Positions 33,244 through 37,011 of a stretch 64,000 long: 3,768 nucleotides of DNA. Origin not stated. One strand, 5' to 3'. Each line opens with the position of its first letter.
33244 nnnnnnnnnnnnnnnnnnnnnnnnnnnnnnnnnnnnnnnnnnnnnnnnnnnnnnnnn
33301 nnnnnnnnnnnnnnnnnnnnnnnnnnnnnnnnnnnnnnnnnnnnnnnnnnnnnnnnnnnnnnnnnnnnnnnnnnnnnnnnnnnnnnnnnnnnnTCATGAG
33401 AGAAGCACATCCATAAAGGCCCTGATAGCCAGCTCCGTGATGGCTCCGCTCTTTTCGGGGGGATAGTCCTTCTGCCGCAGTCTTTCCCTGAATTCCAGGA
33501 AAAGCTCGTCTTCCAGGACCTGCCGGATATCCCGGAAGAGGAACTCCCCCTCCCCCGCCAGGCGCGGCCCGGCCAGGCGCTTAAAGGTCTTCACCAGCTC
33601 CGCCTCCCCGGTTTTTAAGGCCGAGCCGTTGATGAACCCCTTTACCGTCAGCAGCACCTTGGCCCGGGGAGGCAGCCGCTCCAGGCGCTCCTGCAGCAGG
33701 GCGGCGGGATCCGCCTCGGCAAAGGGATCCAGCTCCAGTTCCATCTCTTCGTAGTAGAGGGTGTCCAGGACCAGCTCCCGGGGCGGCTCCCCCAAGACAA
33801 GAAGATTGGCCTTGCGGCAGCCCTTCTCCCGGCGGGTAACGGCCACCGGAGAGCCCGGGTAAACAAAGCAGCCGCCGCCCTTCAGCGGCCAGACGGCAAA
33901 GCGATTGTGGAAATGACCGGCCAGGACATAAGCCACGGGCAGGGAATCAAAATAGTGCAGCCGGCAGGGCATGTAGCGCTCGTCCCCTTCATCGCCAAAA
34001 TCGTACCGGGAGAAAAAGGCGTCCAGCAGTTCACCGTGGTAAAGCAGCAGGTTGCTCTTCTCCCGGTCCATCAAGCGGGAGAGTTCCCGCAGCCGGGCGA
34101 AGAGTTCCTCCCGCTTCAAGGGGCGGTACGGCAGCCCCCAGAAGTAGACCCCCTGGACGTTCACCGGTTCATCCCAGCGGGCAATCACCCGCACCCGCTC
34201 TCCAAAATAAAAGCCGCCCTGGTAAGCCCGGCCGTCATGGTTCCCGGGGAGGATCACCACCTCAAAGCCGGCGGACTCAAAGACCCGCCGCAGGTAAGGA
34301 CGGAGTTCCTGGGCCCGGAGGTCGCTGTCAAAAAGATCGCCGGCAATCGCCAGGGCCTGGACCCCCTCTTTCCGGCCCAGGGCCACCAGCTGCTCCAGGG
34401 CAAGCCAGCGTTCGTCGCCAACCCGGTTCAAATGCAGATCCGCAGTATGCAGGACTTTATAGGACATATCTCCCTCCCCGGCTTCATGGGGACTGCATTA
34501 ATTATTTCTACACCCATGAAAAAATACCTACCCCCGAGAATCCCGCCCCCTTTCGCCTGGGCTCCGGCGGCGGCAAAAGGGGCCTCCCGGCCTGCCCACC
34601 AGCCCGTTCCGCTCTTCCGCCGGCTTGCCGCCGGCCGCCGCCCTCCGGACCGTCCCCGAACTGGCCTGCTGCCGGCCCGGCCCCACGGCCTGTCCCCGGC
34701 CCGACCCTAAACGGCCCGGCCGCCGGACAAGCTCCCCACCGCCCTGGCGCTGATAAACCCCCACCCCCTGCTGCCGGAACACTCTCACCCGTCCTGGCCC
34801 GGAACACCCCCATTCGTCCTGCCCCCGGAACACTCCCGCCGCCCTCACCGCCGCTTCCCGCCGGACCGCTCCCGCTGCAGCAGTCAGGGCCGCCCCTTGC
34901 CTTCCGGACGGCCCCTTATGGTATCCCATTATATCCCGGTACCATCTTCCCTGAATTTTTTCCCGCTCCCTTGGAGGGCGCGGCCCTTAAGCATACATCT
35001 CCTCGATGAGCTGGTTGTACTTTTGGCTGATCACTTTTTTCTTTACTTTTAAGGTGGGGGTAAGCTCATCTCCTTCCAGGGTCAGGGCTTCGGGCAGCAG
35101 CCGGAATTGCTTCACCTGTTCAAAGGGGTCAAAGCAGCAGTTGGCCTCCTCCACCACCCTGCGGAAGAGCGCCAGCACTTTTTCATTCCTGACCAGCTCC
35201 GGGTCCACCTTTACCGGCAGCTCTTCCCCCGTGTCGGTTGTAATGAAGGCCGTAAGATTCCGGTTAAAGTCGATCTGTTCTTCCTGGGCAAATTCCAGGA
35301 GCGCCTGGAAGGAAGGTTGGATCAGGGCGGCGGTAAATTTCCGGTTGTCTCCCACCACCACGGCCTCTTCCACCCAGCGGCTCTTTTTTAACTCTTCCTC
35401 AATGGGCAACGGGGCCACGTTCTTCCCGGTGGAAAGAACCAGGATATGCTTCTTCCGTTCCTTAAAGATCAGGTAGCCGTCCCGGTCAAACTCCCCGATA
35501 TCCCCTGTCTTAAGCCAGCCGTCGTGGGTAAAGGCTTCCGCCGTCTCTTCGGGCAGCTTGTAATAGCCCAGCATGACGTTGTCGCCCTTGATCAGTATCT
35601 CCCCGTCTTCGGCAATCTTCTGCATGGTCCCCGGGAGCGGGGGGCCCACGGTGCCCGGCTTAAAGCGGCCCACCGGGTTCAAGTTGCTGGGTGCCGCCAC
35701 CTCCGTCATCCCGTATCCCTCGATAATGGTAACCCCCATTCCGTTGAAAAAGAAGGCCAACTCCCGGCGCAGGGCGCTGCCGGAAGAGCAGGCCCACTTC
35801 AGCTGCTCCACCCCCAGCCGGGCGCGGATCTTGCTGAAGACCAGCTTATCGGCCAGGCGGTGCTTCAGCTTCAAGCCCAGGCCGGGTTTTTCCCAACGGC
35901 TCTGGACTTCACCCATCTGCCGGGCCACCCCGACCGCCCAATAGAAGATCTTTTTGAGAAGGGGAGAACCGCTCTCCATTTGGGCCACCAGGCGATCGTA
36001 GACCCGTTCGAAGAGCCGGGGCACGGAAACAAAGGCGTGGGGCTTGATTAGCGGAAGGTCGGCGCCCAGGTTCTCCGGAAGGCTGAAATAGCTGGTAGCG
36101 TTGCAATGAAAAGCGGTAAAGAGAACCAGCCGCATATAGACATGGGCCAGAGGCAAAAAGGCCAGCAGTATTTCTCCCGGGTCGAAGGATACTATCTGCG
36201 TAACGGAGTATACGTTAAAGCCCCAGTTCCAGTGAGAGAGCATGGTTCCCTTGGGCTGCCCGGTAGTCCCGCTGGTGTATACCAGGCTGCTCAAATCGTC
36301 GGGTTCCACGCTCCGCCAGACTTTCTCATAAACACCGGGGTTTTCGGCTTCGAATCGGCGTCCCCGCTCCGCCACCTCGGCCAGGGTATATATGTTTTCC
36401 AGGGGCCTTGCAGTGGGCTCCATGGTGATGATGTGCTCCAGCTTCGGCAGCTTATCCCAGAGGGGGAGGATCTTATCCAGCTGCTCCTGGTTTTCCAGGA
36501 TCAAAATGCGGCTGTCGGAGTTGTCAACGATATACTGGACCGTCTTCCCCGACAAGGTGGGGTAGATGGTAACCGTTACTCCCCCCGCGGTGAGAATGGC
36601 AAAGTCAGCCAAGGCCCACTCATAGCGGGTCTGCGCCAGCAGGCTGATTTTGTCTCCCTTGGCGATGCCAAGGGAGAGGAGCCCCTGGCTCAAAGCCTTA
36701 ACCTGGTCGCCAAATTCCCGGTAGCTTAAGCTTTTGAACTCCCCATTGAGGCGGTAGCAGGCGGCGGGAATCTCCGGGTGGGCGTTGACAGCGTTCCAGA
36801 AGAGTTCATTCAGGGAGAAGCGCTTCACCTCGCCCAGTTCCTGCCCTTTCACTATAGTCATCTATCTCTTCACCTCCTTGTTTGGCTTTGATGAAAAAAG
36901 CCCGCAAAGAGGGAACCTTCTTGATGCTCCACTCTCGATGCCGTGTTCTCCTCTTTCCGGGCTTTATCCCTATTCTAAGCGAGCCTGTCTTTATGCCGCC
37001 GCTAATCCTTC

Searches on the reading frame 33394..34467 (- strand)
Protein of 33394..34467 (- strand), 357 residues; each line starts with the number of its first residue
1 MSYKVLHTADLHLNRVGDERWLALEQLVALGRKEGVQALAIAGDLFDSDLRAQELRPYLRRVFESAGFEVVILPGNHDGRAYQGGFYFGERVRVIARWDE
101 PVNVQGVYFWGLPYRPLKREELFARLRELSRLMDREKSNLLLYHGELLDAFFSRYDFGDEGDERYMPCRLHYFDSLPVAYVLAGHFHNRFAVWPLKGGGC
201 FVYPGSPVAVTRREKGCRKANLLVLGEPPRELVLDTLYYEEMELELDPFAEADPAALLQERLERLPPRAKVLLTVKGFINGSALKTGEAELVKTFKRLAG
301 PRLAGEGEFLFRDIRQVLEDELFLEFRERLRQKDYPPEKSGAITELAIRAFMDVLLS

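Call 63: search_protein_families(library=pfam, proteins=[window:33394-34467:-], max_evalue=0.00001)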
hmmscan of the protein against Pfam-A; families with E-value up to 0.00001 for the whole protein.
window:33394-34467:- (357 aa): 1 family
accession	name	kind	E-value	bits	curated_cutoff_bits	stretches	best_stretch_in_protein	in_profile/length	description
PF00149.33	Metallophos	-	3.8e-12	47.5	21.5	1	4-188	2-190/191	Calcineurin-like phosphoesterase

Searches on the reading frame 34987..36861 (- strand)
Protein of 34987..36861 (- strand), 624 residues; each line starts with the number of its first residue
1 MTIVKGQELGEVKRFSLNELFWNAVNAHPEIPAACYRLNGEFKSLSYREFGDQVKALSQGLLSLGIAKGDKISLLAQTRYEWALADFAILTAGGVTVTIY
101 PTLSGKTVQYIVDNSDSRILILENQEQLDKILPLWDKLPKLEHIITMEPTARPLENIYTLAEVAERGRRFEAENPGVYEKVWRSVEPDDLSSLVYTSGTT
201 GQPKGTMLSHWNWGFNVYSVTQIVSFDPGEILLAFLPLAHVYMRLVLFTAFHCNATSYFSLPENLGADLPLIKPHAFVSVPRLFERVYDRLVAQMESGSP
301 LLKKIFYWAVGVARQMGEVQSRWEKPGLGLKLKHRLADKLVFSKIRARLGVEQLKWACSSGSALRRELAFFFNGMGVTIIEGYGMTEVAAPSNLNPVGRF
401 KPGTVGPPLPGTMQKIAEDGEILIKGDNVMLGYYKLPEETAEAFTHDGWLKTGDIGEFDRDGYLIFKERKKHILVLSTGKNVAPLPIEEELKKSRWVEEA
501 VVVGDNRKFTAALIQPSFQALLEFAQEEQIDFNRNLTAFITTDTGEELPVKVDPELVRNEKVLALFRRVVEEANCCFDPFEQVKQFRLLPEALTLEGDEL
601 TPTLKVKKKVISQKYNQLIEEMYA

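Call 23: search_protein_families(library=pfam, proteins=[window:34987-36861:-], max_evalue=0.00001)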
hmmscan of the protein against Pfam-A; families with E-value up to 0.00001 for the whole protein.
window:34987-36861:- (624 aa): 2 families
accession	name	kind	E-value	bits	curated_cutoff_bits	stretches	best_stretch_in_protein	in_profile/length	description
PF00501.34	AMP-binding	-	2.2e-67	228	29.9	1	21-434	1-384/384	AMP-binding enzyme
PF23562.2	AMP-binding_C_3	-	1.3e-14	55.1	20.8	1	473-528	3-58/124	AMP-binding enzyme C-terminal domain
